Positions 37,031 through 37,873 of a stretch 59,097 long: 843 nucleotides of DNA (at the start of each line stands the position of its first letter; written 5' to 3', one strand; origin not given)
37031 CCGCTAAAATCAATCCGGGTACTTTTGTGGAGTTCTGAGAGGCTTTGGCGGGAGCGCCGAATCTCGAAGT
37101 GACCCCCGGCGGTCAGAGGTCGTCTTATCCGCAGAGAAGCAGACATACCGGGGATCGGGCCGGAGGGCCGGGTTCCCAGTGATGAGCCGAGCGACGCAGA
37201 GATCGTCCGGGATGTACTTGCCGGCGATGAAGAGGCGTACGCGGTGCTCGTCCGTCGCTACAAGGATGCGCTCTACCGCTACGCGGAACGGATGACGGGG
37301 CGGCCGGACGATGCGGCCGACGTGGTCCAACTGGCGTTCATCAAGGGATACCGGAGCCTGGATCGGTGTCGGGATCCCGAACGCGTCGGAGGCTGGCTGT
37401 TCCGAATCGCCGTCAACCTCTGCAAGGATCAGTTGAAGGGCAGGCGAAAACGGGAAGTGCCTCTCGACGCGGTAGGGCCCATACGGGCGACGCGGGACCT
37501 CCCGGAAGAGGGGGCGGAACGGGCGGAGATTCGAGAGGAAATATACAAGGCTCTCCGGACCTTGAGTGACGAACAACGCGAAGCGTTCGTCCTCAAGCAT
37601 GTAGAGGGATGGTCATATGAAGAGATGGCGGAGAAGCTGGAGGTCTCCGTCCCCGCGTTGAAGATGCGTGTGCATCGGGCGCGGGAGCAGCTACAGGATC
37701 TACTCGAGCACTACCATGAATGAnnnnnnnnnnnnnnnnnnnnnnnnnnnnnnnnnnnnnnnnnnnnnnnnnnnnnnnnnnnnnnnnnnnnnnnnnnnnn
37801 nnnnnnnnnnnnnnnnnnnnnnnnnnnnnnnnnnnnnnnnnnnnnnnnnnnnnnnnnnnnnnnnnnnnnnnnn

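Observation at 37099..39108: ECF sigma module whose anti-sigma ends in a glycogen-binding CBM48/AMPK-like domain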

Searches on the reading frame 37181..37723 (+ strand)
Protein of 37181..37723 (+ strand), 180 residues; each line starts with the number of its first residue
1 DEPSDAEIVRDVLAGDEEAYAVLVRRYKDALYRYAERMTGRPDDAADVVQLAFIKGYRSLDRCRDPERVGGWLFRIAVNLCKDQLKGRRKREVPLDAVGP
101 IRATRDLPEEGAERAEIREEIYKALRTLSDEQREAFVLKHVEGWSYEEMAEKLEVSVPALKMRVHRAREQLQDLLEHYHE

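Call 4: search_protein_families(library=pfam, proteins=[window:37244-37723:+], max_evalue=0.01)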
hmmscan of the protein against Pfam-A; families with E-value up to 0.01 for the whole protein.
window:37244-37723:+ (159 aa): 6 families
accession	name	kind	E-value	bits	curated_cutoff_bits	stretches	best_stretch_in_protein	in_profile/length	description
PF08281.18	Sigma70_r4_2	-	6.5e-18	64.6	25.7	1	97-150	1-54/54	Sigma-70, region 4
PF04542.20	Sigma70_r2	-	1.7e-17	63.4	24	1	2-69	1-70/71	Sigma-70 region 2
PF04545.22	Sigma70_r4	-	2.4e-08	33.8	24.1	1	103-151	1-49/50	Sigma-70, region 4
PF07638.17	Sigma70_ECF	-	1.5e-06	28.7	21.1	1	92-154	122-183/185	ECF sigma factor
PF22233.2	PhyR_sigma-like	-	0.00023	21.4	27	1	104-150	1-47/50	Response regulator PhyR, sigma-like domain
PF04297.20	UPF0122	-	0.0044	17.7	22.7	1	99-153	12-64/101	Putative helix-turn-helix protein, YlxM / p13 like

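Call 6: search_protein_families(library=ncbifam, proteins=[window:37181-37723:+], max_evalue=0.01)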
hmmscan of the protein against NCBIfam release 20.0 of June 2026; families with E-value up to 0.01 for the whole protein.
window:37181-37723:+ (180 aa): 98 families (the best 25 are shown)
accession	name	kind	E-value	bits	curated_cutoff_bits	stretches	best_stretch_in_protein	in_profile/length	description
NF007225.0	PRK09643.1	equivalog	1.4e-37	129.4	190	1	1-179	10-186/204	RNA polymerase sigma factor SigM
NF004113.0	PRK05602.1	equivalog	2e-35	122.3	208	1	3-177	30-203/211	RNA polymerase sigma factor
NF007223.0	PRK09641.1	equivalog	3e-33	115.2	209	1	7-177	7-186/187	RNA polymerase sigma factor SigW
NF008888.0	PRK11922.1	equivalog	4.5e-33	114.8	204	1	3-176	15-197/231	RNA polymerase sigma factor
TIGR02937.1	sigma70-ECF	superfamily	5e-33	114.1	42.9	1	18-174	1-164/165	sigma-70 family RNA polymerase sigma factor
TIGR02948.1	SigW_bacill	equivalog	1.9e-31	109.6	243.1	1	7-177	7-186/187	RNA polymerase sigma factor SigW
TIGR02939.1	RpoE_Sigma70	equivalog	9.3e-30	104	236.15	1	2-174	4-185/190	RNA polymerase sigma factor RpoE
TIGR02983.1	SigE-fam_strep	subfamily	1.1e-28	100.1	141.55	1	16-176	4-159/162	SigE family RNA polymerase sigma factor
NF007229.0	PRK09647.1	equivalog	3.7e-28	98.4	265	1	19-178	45-205/220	RNA polymerase sigma factor SigE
NF058625.1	sigma_PG0214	equivalog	1.6e-27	96.3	130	1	18-179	4-165/170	GFO_1088 family ECF-type sigma factor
TIGR02950.1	SigM_subfam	subfamily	6.3e-27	94.4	147.95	1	23-175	5-158/159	RNA polymerase sigma factor, SigM family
NF009166.1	PRK12513.1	equivalog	4.5e-26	91.7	206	1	2-178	6-189/193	RNA polymerase sigma factor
NF006089.0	PRK08241.1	subfamily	5e-26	91.6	240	2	14-107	18-111/343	RNA polymerase subunit sigma-70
NF007216.0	PRK09638.1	equivalog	5.7e-26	91.4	194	1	4-173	4-172/180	RNA polymerase sigma factor SigY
TIGR02985.1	Sig70_bacteroi1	subfamily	8.3e-26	91.1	126.4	1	19-173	2-160/162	RNA polymerase sigma-70 factor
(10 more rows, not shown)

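Call 70: search_solved_structures(query=window:37181-37720:+, max_evalue=0.00001)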
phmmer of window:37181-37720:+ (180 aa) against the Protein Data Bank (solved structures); distinct sequences matched with E-value up to 0.00001: 21.
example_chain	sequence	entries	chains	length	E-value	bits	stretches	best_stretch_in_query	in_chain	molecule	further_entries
5wuq_A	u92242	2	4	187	1.5e-22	83.6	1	9-175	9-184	ECF RNA polymerase sigma factor SigW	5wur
1or7_A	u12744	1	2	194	5.7e-22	81.7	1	4-173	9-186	RNA polymerase sigma-E factor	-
6jbq_F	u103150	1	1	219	8.6e-22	81.1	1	4-173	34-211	ECF RNA polymerase sigma-E factor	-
9m9d_F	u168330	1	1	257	1.1e-21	80.7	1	20-177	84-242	ECF RNA polymerase sigma factor SigE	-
9m9e_F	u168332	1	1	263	1.2e-21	80.7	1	20-177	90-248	ECF RNA polymerase sigma factor SigE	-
6in7_B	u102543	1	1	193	1.2e-21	80.6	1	4-175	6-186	RNA polymerase sigma-H factor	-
9m98_F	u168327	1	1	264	1.2e-21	80.6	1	20-177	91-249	ECF RNA polymerase sigma factor SigE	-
8z6g_B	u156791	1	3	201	1.5e-21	80.4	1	4-175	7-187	RNA polymerase sigma factor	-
6jcy_F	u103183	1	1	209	5.7e-16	62.2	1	28-176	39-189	ECF RNA polymerase sigma factor SigH,ECF RNA polymerase sigma factor SigE,ECF RNA polymera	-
7qh5_A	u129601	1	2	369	1.3e-15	61.1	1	8-96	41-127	RNA polymerase sigma factor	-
4cxf_A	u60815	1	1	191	7.2e-15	58.6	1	4-176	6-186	RNA POLYMERASE SIGMA FACTOR CNRH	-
5zx2_F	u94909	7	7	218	1.8e-14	57.3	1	28-176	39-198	ECF RNA polymerase sigma factor SigH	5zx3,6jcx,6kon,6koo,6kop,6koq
5uxx_A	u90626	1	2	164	6.8e-13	52.2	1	30-176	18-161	RNA polymerase sigma factor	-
2mao_A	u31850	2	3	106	1.4e-12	51.1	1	4-94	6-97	RNA polymerase sigma factor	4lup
2map_A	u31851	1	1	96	3.1e-12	50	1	4-91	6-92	RNA polymerase sigma factor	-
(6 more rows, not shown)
